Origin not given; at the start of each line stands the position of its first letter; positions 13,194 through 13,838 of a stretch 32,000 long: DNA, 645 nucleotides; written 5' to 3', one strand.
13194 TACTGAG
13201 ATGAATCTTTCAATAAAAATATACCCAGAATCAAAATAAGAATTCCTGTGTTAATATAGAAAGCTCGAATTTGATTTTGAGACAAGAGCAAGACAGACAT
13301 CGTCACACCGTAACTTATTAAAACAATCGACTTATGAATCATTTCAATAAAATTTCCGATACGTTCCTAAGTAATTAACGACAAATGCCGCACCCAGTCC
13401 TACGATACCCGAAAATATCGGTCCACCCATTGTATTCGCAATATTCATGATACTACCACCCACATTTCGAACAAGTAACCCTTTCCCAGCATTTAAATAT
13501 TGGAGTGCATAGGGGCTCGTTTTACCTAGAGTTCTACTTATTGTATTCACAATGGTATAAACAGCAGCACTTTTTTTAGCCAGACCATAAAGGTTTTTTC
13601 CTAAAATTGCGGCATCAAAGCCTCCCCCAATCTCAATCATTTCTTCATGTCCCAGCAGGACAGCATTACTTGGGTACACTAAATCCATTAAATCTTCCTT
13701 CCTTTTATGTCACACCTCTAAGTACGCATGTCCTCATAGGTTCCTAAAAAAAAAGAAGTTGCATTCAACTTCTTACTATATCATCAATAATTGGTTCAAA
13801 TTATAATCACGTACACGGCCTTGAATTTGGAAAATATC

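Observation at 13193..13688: Orphan double-glycine-leader peptide with an unusually long cationic mature domain, plus an untracked 49-aa two-TM ORF: candidate new bacteriocin/immunity pair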

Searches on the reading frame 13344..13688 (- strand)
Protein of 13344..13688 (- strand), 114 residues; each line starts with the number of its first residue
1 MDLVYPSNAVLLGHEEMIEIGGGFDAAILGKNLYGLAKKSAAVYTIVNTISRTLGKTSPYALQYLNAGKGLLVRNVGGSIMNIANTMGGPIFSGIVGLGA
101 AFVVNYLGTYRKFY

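Call 4: search_protein_families(library=pfam, proteins=[window:13344-13688:-], max_evalue=1)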
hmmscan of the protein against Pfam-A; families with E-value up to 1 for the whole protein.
window:13344-13688:- (114 aa): 0 families

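Call 5: search_protein_families(library=ncbifam, proteins=[window:13344-13688:-], max_evalue=1)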
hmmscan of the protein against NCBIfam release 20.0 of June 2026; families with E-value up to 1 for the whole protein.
window:13344-13688:- (114 aa): 0 families

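Call 6: find_homologous_proteins(query=window:13344-13688:-, max_evalue=0.01)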
Query window:13344-13688:- (114 aa): 1 proteins with E <= 0.01 among 10 candidates.
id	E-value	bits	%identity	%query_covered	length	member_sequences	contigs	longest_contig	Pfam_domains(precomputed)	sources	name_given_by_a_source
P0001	4.3e-64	231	95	100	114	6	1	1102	-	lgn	-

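Call 10: find_encoding_contigs(protein=P0001, flank=10000)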
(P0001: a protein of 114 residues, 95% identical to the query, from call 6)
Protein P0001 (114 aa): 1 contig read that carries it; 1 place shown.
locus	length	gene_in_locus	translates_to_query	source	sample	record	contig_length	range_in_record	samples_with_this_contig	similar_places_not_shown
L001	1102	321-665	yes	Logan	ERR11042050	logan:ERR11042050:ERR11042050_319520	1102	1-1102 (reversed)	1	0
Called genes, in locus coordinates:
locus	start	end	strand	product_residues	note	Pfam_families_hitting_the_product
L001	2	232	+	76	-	?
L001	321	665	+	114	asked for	-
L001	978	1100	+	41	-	?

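Call 13: search_protein_representatives(protein=window:13344-13688:-)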
Query: 114 residues. Proteins with E-value up to 0.001 (for the whole library): 4; up to 1e-10: 1; up to 1e-30: 1. The best 4 are listed.
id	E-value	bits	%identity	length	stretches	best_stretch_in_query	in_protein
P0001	1.4e-64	231.3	95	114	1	1-114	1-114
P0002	2.2e-08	50.4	35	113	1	1-114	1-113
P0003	4.5e-06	43.0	34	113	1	1-114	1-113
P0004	5.7e-05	39.4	32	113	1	1-100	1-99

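Call 15: find_encoding_contigs(protein=P0002, flank=10000)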
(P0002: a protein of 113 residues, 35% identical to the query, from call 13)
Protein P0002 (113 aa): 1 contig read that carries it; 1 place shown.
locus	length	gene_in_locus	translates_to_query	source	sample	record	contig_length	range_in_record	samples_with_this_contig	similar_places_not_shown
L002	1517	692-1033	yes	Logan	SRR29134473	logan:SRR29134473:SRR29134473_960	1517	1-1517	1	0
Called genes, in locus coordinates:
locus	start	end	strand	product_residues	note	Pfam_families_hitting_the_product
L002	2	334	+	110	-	?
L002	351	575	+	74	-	-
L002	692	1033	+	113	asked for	-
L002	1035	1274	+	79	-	-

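Call 16: find_encoding_contigs(protein=P0003, flank=10000)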
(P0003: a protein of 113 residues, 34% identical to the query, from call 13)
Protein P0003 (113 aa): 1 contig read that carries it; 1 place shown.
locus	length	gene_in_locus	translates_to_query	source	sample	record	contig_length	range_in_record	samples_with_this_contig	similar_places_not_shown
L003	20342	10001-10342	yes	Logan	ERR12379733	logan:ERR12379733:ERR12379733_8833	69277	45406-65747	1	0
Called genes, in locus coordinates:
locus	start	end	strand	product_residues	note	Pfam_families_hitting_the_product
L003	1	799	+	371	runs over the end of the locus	PF00676:E1_dh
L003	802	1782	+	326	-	PF02779:Transket_pyr, PF02780:Transketolase_C, PF17147:PFOR_II (weak)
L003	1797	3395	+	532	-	PF00364:Biotin_lipoyl, PF25917:BSH_RND (faint), PF25919:BSH_CusB (faint), PF25997:BSH_YhbJ (faint), PF00364:Biotin_lipoyl, PF25984:BSH_YknX (weak), PF02817:E3_binding, PF00198:2-oxoacid_dh, +1 more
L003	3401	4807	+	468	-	PF00890:FAD_binding_2 (weak), PF01134:GIDA, PF07992:Pyr_redox_2, PF12831:FAD_oxidored, PF13450:NAD_binding_8 (weak), PF13738:Pyr_redox_3 (weak), PF00070:Pyr_redox, PF02852:Pyr_redox_dim, +1 more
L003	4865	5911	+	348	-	PF00657:Lipase_GDSL, PF13472:Lipase_GDSL_2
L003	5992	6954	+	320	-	PF20511:PMI_typeI_cat, PF07883:Cupin_2 (faint), PF21621:MPI_cupin_dom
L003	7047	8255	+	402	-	PF07690:MFS_1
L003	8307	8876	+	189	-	PF01965:DJ-1_PfpI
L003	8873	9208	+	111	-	PF08818:DUF1801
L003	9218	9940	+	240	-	PF06541:ABC_trans_CmpB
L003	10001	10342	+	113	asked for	-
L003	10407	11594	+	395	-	PF00390:malic, PF03949:Malic_M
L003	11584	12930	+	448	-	PF00206:Lyase_1, PF10415:FumaraseC_C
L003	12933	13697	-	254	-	PF04794:YdjC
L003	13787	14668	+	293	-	PF00480:ROK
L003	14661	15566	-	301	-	PF00561:Abhydrolase_1, PF02089:Palm_thioest (weak), PF12146:Hydrolase_4, PF12697:Abhydrolase_6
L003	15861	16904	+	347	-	PF01571:GCV_T, PF08669:GCV_T_C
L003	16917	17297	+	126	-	PF01597:GCV_H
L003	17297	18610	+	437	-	PF02347:GDC-P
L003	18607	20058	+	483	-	PF02347:GDC-P, PF21478:GcvP2_C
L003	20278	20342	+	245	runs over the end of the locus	PF01182:Glucosamine_iso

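Call 17: find_encoding_contigs(protein=P0004, flank=10000)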
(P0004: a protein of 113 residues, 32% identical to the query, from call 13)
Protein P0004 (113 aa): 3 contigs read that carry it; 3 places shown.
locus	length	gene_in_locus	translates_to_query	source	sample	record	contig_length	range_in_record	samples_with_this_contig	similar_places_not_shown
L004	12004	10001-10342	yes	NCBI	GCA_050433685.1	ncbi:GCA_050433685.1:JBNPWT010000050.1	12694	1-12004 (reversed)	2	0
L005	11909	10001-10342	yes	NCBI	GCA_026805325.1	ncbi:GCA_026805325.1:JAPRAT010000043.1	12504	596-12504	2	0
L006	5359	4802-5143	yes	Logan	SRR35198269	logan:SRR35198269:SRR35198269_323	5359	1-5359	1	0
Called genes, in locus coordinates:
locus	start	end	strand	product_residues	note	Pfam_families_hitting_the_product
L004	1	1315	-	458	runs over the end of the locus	PF00206:Lyase_1, PF10415:FumaraseC_C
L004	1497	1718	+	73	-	PF20730:YetF_N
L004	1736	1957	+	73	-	PF04239:DUF421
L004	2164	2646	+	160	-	PF28265:Acyl_LnsA (weak)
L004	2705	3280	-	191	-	PF23577:LysM_RLK (faint), PF23457:LysM2_NFP (faint), PF23472:LysM2_CERK1_LYK3_4_5 (faint), PF01476:LysM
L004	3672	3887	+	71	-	PF13560:HTH_31, PF01381:HTH_3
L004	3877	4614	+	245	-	PF11368:DUF3169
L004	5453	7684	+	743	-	PF03412:Peptidase_C39, PF02463:SMC_N (weak), PF00664:ABC_membrane, PF00005:ABC_tran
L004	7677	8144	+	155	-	-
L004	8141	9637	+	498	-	PF26002:Beta-barrel_AprE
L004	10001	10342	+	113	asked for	-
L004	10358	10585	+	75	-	-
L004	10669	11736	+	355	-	PF02163:Peptidase_M50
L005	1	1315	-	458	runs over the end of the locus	PF00206:Lyase_1, PF10415:FumaraseC_C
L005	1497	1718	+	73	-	PF20730:YetF_N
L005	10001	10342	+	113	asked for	-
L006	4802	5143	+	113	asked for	-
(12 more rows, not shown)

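Call 21: find_homologous_proteins(query=A3, max_evalue=0.01)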
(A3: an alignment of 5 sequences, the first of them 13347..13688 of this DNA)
Query A3 (5 sequences) (114 aa, profile of the alignment): 18 proteins with E <= 0.01 among 2362 candidates.
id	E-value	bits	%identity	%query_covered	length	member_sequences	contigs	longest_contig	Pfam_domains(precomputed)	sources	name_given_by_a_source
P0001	6.9e-47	176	95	100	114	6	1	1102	-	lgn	-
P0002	3.3e-44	167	34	100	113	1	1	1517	-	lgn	-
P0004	4.7e-44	167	38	58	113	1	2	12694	-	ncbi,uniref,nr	ncbi:hypothetical protein J2T56_003134 [Natronobacillus azotifigens]|uniref:Uncharacterized protein 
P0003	3.7e-43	164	33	100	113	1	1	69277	-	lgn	-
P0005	7.2e-41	157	34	100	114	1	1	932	-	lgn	-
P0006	7.6e-33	131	39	100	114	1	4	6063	-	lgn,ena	-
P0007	1.1e-30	124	37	98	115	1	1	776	-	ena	-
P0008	2.0e-30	123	35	100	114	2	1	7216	-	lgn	-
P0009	2.7e-27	113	34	100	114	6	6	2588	-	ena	-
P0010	6.5e-17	80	31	100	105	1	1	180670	-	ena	-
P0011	5.6e-16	77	29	100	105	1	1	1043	-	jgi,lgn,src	-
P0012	2.5e-11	62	30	96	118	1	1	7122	-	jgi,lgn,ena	-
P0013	1.7e-10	59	30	100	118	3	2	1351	-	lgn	-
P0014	3.0e-8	52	28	99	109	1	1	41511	-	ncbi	-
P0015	3.4e-7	48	39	25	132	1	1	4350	-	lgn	-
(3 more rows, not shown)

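Call 24: find_encoding_contigs(protein=P0010, flank=10000, max_places=2)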
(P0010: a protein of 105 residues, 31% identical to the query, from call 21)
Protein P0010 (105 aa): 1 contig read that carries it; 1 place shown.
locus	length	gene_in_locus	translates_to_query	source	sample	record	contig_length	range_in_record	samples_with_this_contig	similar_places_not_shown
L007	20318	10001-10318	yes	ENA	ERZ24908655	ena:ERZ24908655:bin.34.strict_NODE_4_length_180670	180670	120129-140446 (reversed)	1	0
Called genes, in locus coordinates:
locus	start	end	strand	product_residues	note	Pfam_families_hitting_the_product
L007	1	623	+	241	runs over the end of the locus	PF00072:Response_reg, PF04397:LytTR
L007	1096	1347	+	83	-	PF04397:LytTR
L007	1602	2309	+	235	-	PF00005:ABC_tran, PF13304:AAA_21 (faint)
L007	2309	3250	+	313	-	-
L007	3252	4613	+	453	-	PF12704:MacB_PCD, PF02687:FtsX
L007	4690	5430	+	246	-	PF04893:Yip1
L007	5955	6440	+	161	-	PF13529:Peptidase_C39_2 (faint), PF03412:Peptidase_C39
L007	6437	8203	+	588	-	PF00664:ABC_membrane, PF02463:SMC_N (weak), PF00005:ABC_tran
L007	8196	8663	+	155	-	-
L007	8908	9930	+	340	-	PF26002:Beta-barrel_AprE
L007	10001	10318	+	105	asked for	-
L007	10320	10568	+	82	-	-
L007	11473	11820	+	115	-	-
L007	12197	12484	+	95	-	-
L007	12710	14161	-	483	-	PF03703:bPH_2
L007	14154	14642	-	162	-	PF03703:bPH_2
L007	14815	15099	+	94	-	-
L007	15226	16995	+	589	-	PF23492:bPH_9, PF01435:Peptidase_M48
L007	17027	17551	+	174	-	PF23728:Tubby_C_like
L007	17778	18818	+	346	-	PF01113:DapB_N (faint), PF01118:Semialdhyde_dh, PF03435:Sacchrp_dh_NADP (weak), PF22698:Semialdhyde_dhC_1, PF02774:Semialdhyde_dhC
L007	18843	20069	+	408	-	PF01960:ArgJ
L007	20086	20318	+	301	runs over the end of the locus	PF04055:Radical_SAM, PF11946:DUF3463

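Call 25: find_encoding_contigs(protein=P0014, flank=10000, max_places=2)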
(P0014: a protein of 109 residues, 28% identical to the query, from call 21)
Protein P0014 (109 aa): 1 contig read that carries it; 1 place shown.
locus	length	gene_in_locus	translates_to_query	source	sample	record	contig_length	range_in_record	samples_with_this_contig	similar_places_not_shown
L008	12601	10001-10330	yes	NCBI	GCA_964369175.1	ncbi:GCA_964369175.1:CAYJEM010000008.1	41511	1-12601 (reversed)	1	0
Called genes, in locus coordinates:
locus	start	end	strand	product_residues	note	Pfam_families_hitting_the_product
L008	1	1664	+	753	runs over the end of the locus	PF02901:PFL-like, PF01228:Gly_radical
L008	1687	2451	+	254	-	PF01047:MarR (weak), PF08220:HTH_DeoR, PF08279:HTH_11 (faint), PF00455:DeoRC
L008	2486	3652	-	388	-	PF00155:Aminotran_1_2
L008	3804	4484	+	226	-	PF00072:Response_reg, PF04397:LytTR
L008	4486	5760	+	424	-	PF02518:HATPase_c (weak), PF14501:HATPase_c_5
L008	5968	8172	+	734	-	PF03412:Peptidase_C39, PF00664:ABC_membrane, PF02463:SMC_N (faint), PF00005:ABC_tran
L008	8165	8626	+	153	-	-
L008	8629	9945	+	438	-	PF25887:HB_LcnD (weak), PF25940:LcnD_C (weak), PF26002:Beta-barrel_AprE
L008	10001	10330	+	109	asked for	-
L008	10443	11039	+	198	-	-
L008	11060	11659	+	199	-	PF00005:ABC_tran (weak)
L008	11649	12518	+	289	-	PF01694:Rhomboid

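Call 26: find_encoding_contigs(protein=P0008, flank=10000, max_places=2)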
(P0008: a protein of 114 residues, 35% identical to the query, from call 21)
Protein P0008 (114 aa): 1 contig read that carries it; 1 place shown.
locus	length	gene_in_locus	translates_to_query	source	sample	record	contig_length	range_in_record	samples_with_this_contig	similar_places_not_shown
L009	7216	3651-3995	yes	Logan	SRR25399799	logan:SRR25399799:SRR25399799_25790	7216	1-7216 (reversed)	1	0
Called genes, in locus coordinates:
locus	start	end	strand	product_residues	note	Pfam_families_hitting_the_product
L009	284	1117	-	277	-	PF01381:HTH_3 (faint), PF21259:Rgg_C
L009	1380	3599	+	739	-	PF03412:Peptidase_C39, PF00664:ABC_membrane, PF02463:SMC_N (weak), PF00005:ABC_tran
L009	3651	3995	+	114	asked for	-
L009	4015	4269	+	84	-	-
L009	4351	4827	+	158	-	PF16895:DUF5085 (weak)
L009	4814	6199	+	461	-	PF26002:Beta-barrel_AprE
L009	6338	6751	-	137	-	PF12844:HTH_19, PF13560:HTH_31, PF01381:HTH_3, PF07022:Phage_CI_repr (weak)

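Call 29: search_solved_structures(query=A4, max_evalue=10)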
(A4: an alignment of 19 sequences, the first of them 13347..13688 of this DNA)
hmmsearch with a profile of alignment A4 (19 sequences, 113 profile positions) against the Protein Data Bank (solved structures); distinct sequences matched with E-value up to 10: 16.
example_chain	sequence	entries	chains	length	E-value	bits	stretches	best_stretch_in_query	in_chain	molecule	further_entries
5zvk_A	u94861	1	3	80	0.33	14.8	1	30-83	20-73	Human Coronavirus MERS HR1 motif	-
6y3d_BBB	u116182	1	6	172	0.68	13.8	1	31-86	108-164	C-phycocyanin beta chain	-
4njl_A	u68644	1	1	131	0.76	13.6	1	30-84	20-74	S protein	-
9t05_BBB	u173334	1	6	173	0.9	13.4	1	31-86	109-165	C-phycocyanin beta chain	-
2bez_C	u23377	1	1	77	1.1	13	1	27-85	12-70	Spike glycoprotein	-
4mod_A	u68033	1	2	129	1.2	13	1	31-84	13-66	HR1 of S protein, LINKER, HR2 of S protein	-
5zvm_A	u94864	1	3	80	1.4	12.7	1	27-84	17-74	Spike glycoprotein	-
2ypf_A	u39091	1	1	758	1.8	12.4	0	50-95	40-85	AVRBS3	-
1wyy_A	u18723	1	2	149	1.8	12.4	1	27-88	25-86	E2 Glycoprotein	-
7wxz_A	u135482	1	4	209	2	12.2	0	31-86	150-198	Spike protein S2'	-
4hpz_A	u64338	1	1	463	3.5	11.5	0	53-97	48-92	dTale2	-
7f52_A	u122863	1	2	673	4.9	11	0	63-103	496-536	Non-structural protein 2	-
5fzq_A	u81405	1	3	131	6.3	10.6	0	31-72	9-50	DESIGNED TPR PROTEIN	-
8cwy_A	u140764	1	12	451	8.6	10.2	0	34-86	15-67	T32-15-1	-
9l0b_A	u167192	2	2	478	9.2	10.1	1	21-89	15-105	Monocarboxylate transporter 2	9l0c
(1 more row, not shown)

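Call 30: search_protein_families(library=pfam, alignment_id=A4, max_evalue=1)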
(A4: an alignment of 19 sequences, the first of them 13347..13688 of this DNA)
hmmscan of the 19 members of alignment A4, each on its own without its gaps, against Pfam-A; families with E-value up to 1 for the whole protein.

A. member 1, window:13347-13688:- (114 aa): 0 families

B. families by the number of members that match (of 19 scanned): 10 families
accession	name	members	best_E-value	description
PF10439.15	Bacteriocin_IIc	5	0.0043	Bacteriocin class II with double-glycine leader peptide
PF23790.1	Kyano_Gp96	1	0.013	Kyanoviridae Gp96 protein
PF06207.16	DUF1002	1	0.019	Protein of unknown function (DUF1002)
PF20721.2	C19orf12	1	0.042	C19orf12-like protein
PF15383.11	TMEM237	1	0.11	Transmembrane protein 237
PF05702.16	Herpes_UL49_5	1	0.13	Herpesvirus UL49.5 envelope/tegument protein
PF15146.11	FANCAA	1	0.15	Fanconi anemia-associated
PF19727.4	DUF6219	1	0.23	Family of unknown function (DUF6219)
PF13493.11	DUF4118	1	0.51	Domain of unknown function (DUF4118)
PF10507.14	TMEM65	1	0.85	Transmembrane protein 65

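Call 31: find_related_loci(query=window:13347-13688:-, collection=genome_contigs, flank=10000)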
Query window:13347-13688:- (114 aa) in genome_contigs; peptide patterns used: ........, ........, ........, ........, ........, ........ (x = any residue, [..] = any of these).
186 stretches matched a pattern; 1 encode a relative of the query (tblastn E <= 1e-3); 1 distinct loci.
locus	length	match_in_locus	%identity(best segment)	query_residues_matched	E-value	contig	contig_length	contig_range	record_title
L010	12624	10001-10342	95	1-114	2e-69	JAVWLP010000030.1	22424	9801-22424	MAG: Erysipelothrix sp. isolate CGS1Y4-bin18 NODE_1540_length_22424_cov_6.567035, whole genome shotgun sequence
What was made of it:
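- Tried and rejected: The single-protein scan of representative genomes found only one relative, L010 (call 31).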
